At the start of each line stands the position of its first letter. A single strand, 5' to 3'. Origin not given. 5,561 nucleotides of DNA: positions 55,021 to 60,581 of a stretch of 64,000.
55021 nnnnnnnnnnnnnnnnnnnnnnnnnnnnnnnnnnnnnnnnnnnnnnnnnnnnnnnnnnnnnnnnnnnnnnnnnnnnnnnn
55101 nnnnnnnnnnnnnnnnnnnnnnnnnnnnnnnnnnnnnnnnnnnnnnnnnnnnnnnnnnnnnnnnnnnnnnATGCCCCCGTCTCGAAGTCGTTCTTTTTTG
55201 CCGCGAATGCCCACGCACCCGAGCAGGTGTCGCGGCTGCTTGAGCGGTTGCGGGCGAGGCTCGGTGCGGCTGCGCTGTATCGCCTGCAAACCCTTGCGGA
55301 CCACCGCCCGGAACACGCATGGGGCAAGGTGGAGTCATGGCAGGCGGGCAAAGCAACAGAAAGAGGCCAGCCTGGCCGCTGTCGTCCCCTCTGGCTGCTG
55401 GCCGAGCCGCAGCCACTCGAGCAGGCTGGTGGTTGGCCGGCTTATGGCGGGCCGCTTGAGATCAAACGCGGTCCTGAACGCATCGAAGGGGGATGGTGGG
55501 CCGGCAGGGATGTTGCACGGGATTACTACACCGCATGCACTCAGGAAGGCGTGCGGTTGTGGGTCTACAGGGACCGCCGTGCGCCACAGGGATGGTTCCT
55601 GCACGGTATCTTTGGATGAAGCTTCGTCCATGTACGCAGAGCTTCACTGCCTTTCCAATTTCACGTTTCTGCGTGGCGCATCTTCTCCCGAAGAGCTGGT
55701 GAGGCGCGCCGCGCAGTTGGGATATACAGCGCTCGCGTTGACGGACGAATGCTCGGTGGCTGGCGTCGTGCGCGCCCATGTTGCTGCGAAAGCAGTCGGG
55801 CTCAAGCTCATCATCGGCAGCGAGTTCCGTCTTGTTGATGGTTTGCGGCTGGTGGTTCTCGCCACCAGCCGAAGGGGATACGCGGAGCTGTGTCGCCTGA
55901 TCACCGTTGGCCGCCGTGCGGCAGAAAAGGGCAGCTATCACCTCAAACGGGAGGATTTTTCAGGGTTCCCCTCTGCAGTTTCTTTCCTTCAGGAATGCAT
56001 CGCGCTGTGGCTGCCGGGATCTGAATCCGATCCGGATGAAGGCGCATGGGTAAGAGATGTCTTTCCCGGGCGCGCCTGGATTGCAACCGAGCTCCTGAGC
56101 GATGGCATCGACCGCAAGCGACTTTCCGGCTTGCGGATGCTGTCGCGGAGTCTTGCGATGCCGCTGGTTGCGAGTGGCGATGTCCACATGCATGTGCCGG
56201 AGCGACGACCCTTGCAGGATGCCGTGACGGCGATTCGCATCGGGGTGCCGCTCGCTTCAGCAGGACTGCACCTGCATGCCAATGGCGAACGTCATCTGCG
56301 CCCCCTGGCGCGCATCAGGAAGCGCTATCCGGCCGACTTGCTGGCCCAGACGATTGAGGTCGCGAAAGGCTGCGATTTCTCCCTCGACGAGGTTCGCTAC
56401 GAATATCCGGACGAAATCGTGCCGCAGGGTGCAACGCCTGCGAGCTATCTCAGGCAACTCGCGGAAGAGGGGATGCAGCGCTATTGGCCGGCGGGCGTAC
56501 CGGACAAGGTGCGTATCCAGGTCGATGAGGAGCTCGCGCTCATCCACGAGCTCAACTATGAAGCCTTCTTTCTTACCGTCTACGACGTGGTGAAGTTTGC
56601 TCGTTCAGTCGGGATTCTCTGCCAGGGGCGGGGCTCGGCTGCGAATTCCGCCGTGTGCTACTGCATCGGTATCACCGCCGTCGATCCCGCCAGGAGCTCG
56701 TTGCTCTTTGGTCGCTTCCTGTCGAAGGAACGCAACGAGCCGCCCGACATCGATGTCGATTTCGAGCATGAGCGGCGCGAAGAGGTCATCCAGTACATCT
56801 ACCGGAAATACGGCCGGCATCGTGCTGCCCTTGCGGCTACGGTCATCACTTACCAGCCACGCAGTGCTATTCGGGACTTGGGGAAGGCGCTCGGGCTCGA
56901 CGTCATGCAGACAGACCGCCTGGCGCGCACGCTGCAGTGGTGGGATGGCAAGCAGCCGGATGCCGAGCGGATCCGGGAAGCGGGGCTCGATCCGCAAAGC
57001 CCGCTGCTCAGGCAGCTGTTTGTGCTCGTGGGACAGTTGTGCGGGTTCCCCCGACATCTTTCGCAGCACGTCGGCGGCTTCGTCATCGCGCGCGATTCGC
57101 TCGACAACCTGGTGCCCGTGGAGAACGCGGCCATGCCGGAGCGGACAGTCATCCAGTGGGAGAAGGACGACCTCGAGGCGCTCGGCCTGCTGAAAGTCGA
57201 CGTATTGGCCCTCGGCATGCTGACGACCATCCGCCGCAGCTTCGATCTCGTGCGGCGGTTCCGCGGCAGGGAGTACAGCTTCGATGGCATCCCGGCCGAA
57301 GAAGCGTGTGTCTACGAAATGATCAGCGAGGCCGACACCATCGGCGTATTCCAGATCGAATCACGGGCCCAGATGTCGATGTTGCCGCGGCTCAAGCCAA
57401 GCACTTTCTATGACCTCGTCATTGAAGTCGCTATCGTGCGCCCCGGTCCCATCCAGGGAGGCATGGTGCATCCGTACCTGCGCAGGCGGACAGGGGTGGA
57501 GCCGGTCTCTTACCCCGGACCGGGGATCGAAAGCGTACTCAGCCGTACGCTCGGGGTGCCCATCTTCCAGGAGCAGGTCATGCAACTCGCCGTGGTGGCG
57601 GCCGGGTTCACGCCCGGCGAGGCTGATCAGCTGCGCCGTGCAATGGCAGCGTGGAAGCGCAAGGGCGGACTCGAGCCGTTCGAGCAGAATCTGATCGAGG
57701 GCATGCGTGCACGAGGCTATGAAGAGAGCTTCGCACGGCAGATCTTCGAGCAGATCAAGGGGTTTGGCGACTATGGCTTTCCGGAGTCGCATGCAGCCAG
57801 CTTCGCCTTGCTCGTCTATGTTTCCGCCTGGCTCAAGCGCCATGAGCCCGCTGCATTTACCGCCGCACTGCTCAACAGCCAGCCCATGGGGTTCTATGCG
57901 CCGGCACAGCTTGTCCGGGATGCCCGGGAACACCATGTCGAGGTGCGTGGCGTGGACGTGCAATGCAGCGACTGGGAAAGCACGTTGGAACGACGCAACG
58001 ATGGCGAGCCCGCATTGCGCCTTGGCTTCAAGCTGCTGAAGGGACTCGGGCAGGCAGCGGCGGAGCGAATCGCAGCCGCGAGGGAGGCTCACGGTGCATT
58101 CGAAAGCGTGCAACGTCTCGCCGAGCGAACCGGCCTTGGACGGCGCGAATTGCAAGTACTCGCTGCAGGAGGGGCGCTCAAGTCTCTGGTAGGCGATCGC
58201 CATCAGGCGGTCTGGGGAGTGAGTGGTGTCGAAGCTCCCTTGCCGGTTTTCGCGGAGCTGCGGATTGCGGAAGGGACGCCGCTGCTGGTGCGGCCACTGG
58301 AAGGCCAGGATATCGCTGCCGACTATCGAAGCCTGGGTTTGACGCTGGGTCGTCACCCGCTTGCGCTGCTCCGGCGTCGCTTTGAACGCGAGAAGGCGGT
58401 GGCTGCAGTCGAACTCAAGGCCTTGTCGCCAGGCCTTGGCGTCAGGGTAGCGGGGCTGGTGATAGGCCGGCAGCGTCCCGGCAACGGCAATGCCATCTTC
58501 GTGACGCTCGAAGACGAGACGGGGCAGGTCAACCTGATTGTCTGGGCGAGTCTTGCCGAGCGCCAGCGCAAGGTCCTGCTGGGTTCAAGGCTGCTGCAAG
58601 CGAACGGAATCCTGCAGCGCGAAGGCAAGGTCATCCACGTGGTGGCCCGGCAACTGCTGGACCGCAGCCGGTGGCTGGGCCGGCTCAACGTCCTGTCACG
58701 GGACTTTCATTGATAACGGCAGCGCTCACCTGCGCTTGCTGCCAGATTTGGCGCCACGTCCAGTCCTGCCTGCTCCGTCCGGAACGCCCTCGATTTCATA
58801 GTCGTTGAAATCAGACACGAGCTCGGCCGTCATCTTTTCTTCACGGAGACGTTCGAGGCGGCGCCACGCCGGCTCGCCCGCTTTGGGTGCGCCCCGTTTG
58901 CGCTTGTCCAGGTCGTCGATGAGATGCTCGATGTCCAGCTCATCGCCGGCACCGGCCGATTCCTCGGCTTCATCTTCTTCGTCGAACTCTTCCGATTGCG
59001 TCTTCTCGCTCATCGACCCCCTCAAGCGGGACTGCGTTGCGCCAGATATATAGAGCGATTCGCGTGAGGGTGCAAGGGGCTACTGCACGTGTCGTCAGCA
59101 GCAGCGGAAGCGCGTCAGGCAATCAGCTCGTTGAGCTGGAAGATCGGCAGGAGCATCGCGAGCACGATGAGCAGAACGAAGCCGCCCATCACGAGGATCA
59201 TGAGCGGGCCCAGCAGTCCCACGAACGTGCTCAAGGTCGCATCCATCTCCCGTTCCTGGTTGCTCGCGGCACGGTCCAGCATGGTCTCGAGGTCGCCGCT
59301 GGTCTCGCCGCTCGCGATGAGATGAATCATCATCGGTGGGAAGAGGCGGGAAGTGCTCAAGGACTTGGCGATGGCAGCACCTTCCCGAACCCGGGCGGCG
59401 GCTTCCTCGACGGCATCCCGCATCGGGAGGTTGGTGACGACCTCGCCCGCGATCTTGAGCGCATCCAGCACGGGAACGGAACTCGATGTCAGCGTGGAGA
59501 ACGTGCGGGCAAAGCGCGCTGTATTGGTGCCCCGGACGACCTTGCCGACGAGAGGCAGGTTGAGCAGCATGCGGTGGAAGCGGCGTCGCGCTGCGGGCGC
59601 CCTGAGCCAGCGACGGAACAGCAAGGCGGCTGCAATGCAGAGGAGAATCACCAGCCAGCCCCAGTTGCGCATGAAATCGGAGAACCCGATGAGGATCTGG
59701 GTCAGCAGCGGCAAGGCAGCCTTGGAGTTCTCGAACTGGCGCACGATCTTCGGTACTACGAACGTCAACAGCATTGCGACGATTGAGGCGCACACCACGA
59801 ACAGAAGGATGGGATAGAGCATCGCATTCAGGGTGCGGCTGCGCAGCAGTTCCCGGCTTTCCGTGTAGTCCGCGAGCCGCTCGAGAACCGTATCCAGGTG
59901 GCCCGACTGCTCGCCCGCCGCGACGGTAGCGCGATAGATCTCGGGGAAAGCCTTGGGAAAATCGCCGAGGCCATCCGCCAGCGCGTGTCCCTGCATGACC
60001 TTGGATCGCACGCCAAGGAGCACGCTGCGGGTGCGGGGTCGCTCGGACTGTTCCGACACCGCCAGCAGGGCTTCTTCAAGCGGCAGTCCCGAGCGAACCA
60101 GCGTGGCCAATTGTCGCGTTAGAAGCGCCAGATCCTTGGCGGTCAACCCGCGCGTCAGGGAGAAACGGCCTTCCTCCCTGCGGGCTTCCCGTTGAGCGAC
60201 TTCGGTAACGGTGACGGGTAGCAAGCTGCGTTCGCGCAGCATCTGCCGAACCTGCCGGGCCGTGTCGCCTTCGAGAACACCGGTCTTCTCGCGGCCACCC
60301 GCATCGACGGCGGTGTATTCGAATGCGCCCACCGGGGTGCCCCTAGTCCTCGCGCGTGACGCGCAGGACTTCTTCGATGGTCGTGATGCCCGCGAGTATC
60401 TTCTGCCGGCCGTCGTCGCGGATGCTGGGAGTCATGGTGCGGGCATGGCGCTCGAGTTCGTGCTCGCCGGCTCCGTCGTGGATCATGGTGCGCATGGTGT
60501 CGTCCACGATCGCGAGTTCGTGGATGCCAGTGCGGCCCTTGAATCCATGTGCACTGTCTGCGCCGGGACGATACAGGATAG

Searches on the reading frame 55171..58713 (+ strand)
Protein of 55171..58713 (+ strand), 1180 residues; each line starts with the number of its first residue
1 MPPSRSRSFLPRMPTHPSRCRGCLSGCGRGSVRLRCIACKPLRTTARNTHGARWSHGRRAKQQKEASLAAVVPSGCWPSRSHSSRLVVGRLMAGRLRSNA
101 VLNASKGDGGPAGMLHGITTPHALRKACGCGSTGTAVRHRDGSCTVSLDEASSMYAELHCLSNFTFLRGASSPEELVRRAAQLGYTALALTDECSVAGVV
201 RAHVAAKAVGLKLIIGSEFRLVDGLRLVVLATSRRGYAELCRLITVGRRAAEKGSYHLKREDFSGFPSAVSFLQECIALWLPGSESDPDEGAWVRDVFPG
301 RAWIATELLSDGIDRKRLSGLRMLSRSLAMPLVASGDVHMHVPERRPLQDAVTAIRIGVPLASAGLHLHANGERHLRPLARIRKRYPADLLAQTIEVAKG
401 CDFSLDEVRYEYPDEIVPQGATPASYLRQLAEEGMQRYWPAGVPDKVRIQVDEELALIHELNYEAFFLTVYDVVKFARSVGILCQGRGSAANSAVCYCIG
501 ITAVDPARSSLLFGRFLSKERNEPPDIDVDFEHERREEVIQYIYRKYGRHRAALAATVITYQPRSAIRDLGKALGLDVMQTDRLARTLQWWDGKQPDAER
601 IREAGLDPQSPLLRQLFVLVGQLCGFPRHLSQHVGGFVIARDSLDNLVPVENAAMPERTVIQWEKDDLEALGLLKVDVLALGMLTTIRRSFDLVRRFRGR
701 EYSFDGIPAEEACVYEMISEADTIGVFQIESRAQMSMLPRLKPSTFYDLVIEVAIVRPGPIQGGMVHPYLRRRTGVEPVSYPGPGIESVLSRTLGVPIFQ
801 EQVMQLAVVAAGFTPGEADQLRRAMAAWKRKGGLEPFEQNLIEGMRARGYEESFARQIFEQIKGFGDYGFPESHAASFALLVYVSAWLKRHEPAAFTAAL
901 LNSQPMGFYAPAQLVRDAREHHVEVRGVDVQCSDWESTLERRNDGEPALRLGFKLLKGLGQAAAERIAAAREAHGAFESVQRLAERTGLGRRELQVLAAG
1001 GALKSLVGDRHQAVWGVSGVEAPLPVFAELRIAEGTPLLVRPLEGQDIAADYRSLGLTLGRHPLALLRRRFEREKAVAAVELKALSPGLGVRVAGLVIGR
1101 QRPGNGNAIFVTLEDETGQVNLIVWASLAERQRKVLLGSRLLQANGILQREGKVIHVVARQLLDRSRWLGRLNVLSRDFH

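Call 78: search_protein_families(library=pfam, proteins=[window:55171-58713:+], max_evalue=0.0001)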
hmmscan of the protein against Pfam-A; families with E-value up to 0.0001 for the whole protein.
window:55171-58713:+ (1180 aa): 6 families
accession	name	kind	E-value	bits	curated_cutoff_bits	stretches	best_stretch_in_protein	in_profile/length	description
PF07733.18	DNA_pol3_alpha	-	9.9e-88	294.6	23.9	1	425-680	1-260/260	Bacterial DNA polymerase III alpha NTPase domain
PF17657.6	DNA_pol3_finger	-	2.1e-57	193.5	22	1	683-848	1-165/166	Bacterial DNA polymerase III alpha subunit finger domain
PF14579.12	HHH_6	-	1.6e-19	70.3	25.6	1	923-1013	2-90/90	Helix-hairpin-helix motif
PF02811.25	PHP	-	4.1e-17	63.4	26.4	1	157-257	1-102/164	PHP domain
PF01336.31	tRNA_anti-codon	-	7.2e-08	32.7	27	1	1091-1161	1-71/75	OB-fold nucleic acid binding domain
PF12836.13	HHH_3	-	5.1e-07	30.1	27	1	956-997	19-60/65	Helix-hairpin-helix motif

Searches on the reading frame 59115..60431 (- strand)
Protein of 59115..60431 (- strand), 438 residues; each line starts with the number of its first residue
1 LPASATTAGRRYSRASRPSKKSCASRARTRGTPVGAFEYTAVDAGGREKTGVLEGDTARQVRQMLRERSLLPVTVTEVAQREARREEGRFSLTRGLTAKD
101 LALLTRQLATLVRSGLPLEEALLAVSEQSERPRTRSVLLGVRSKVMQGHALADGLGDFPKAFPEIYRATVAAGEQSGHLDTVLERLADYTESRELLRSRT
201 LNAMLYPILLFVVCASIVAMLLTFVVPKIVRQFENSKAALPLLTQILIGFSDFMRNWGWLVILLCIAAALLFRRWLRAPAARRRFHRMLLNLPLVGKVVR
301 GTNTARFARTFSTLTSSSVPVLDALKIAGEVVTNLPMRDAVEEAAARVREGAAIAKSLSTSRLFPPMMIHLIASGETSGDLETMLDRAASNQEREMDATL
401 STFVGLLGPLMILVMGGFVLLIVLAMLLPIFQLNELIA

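Call 78: search_protein_families(library=pfam, proteins=[window:59115-60431:-], max_evalue=0.0001)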
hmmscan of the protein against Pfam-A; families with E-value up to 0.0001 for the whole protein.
window:59115-60431:- (438 aa): 1 family
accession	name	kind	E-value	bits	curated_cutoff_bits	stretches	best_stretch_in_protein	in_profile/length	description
PF00482.28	T2SSF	-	3.4e-60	201.9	25.2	2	105-227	2-125/125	Type II secretion system (T2SS), protein F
